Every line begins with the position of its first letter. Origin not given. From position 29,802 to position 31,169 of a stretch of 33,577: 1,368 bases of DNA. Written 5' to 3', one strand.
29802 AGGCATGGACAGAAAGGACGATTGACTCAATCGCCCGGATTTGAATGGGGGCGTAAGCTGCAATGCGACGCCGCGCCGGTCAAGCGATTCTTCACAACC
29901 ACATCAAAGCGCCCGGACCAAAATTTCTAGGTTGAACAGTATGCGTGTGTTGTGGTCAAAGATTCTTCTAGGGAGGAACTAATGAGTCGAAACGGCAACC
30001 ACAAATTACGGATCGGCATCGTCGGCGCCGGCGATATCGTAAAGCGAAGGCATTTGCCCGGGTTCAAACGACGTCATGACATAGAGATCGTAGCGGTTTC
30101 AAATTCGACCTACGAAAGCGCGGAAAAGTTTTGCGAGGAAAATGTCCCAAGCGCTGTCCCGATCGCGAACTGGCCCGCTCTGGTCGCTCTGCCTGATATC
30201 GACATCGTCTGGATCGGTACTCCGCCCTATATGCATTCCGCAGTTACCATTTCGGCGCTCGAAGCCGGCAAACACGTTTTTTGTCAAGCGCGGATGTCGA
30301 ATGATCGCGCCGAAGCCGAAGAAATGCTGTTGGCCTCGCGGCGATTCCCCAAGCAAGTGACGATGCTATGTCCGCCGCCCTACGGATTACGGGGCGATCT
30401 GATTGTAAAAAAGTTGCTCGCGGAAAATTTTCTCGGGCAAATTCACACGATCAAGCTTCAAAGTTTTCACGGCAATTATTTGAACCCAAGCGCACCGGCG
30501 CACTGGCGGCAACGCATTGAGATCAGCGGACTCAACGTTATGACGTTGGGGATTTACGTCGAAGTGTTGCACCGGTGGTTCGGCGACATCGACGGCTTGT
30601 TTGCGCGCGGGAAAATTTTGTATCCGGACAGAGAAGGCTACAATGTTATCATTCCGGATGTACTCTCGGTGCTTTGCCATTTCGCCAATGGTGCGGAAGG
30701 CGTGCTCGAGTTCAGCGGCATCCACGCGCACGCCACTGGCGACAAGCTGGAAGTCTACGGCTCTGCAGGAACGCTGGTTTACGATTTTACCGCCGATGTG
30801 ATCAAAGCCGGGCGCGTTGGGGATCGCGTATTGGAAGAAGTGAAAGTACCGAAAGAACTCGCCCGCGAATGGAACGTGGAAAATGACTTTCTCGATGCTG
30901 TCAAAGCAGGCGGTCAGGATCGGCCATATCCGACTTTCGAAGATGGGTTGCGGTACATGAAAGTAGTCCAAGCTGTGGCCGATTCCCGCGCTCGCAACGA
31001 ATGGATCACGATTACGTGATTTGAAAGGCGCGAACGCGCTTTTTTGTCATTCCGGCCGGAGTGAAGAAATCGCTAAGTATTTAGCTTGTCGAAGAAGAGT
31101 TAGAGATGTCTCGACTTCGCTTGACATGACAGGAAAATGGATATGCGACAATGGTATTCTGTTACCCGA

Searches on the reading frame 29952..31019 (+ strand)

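Call 54: search_protein_families(library=pfam, proteins=[window:29952-31019:+], max_evalue=0.001)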
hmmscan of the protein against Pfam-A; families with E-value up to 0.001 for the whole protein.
window:29952-31019:+ (355 aa): 3 families
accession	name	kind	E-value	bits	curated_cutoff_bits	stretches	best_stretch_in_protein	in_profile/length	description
PF01408.29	GFO_IDH_MocA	-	1.2e-18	68.4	24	1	19-136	1-116/120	Oxidoreductase family, NAD-binding Rossmann fold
PF22725.1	GFO_IDH_MocA_C3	-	4.7e-14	52.9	27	1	152-275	4-123/124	GFO/IDH/MocA C-terminal domain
PF02894.22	GFO_IDH_MocA_C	-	3.8e-10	40.4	22.9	1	153-354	1-218/218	Oxidoreductase family, C-terminal alpha/beta domain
